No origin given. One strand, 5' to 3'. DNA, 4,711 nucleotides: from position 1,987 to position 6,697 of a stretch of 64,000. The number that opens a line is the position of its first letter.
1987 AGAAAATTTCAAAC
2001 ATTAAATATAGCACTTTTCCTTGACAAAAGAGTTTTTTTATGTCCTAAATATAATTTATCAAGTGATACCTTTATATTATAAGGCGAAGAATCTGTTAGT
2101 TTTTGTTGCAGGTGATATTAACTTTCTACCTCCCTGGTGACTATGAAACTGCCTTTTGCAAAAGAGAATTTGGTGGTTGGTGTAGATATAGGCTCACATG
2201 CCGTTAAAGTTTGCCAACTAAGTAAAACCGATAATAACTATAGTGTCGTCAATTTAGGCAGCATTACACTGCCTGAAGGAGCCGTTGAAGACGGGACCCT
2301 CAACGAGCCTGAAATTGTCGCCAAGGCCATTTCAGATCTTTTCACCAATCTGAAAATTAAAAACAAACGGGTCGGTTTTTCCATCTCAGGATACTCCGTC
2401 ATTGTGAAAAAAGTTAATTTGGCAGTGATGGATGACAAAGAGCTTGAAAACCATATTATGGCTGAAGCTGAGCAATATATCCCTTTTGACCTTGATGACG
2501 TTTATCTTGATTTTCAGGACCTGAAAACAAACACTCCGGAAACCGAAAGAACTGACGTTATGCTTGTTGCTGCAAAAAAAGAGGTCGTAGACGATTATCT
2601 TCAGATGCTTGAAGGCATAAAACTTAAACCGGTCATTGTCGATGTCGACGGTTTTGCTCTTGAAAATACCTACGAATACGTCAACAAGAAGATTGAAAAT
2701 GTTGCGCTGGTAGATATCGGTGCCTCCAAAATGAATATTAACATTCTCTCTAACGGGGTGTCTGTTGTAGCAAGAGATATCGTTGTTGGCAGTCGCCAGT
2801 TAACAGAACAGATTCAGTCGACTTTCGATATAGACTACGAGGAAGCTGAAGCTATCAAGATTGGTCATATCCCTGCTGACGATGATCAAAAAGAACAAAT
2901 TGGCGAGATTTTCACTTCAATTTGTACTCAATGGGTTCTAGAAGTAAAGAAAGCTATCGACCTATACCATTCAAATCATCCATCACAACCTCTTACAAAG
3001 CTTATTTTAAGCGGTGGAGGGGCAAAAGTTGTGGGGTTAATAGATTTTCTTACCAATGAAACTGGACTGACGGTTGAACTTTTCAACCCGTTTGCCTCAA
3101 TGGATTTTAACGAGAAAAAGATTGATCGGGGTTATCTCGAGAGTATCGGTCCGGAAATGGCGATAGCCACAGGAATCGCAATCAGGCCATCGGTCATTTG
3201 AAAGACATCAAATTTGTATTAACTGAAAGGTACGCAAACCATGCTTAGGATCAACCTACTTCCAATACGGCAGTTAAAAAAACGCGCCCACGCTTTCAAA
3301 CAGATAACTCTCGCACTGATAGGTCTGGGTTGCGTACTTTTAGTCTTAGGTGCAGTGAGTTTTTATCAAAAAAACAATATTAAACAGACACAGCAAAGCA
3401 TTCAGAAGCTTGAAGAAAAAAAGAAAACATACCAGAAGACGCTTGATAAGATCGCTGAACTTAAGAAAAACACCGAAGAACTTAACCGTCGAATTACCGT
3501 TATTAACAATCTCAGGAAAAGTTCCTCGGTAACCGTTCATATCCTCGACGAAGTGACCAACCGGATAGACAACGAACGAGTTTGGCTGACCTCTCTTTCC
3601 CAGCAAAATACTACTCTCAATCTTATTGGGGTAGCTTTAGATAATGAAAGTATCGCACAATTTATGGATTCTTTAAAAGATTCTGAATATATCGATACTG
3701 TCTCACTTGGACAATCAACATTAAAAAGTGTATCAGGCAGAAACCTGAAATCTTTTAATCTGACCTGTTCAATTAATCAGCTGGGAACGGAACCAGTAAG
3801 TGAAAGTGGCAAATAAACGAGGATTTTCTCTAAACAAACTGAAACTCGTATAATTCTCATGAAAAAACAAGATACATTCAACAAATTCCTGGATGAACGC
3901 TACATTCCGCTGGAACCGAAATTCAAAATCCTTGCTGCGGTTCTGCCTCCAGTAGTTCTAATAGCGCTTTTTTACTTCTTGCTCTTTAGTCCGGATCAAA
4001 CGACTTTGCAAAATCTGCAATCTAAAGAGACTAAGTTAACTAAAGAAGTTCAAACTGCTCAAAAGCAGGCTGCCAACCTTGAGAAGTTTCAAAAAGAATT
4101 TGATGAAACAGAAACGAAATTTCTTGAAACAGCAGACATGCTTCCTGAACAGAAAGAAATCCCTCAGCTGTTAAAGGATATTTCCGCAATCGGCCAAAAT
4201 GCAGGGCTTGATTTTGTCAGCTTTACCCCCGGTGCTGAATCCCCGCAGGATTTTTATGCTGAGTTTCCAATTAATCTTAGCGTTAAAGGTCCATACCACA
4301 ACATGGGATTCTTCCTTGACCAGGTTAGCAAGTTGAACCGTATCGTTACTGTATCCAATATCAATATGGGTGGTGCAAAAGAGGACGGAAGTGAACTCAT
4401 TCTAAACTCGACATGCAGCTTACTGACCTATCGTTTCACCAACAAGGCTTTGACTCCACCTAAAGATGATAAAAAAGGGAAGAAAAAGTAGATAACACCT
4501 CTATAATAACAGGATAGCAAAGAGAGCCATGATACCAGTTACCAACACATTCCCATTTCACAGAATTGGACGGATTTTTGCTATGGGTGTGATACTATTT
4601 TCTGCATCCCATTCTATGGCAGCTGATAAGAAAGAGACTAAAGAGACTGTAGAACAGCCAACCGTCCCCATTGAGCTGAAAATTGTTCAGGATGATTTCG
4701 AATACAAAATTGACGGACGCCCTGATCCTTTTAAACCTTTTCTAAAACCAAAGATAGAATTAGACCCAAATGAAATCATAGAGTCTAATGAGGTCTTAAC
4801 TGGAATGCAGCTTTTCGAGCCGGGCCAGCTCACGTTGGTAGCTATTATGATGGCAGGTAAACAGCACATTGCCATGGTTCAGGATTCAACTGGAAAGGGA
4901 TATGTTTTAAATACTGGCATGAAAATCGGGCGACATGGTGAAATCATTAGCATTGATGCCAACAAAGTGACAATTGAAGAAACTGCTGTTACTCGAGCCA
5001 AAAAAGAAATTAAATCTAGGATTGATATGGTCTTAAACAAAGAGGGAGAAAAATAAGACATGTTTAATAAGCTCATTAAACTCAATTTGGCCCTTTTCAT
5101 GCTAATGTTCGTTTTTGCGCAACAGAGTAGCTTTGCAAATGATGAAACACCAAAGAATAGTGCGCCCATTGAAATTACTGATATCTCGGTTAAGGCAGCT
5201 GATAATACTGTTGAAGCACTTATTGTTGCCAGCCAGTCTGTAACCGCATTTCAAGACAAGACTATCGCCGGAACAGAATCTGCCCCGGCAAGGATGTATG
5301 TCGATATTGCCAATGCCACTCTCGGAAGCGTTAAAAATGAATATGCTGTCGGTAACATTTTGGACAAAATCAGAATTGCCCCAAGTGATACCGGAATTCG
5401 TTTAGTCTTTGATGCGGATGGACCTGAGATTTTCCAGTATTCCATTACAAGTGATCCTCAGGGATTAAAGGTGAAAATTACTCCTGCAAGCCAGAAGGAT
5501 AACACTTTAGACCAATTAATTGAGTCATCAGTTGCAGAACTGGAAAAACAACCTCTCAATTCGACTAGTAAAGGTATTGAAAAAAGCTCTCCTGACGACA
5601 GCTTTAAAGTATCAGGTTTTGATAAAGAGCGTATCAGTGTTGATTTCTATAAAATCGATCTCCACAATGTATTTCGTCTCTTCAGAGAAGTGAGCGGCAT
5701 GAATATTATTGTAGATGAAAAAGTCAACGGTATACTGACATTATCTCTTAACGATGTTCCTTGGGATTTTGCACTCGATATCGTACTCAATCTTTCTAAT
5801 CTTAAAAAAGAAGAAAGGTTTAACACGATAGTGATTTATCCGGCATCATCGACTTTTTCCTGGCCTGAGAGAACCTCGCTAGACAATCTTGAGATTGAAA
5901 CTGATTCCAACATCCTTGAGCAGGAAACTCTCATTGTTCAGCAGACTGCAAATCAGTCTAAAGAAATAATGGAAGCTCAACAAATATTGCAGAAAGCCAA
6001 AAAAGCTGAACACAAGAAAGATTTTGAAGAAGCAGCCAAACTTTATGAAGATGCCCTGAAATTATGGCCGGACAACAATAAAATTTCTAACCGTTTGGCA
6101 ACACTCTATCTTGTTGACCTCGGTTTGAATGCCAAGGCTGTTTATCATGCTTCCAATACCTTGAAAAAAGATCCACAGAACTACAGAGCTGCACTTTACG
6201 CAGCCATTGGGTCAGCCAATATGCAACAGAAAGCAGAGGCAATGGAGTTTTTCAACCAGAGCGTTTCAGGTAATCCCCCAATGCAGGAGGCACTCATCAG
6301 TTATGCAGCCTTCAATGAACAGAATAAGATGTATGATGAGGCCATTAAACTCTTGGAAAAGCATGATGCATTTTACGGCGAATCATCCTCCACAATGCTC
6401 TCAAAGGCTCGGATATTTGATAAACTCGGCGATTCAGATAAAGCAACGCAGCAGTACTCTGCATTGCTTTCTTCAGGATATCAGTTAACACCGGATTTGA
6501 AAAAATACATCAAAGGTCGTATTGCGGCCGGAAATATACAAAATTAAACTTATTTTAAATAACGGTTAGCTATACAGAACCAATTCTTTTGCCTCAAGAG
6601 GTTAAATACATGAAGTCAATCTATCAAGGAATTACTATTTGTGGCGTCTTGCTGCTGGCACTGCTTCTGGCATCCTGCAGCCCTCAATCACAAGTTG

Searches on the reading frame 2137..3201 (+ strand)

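Call 74: search_protein_families(library=pfam, proteins=[window:2137-3201:+], max_evalue=0.00001)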
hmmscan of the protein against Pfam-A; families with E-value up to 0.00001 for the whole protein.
window:2137-3201:+ (354 aa): 2 families
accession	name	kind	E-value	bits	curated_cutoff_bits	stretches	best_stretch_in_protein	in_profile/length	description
PF11104.14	PilM_2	-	1.7e-78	264.4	27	1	15-350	1-338/340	Type IV pilus assembly protein PilM;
PF14450.12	FtsA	-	1.1e-11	45.7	31.8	1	190-321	1-124/127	Cell division protein FtsA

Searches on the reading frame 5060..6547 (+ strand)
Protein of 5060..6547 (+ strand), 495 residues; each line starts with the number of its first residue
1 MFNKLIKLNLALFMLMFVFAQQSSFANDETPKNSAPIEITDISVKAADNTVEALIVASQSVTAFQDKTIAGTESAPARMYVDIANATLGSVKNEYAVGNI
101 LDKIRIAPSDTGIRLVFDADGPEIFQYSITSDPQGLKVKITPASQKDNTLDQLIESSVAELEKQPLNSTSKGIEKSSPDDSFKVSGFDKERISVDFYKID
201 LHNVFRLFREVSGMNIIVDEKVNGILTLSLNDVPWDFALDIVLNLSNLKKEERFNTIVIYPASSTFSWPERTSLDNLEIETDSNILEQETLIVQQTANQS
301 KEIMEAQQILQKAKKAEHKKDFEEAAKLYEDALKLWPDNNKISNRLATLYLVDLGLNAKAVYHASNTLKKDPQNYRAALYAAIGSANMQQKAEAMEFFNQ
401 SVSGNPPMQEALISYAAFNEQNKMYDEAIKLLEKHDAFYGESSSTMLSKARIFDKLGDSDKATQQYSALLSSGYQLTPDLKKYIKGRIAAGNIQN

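Call 74: search_protein_families(library=pfam, proteins=[window:5060-6547:+], max_evalue=0.00001)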
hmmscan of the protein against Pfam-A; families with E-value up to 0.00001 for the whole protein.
window:5060-6547:+ (495 aa): 4 families
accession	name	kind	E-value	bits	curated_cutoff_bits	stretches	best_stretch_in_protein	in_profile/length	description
PF13428.12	TPR_14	-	3.7e-09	36.8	23.5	0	316-349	11-44/44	Tetratricopeptide repeat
PF14559.12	TPR_19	-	7.9e-09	36.2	25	0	320-351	5-36/68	Tetratricopeptide repeat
PF07660.19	STN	-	8.2e-09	35.6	28.4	1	214-262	1-52/52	Secretin and TonB N terminus short domain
PF13432.12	TPR_16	-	2.6e-06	28.2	32.7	0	321-374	12-64/65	Tetratricopeptide repeat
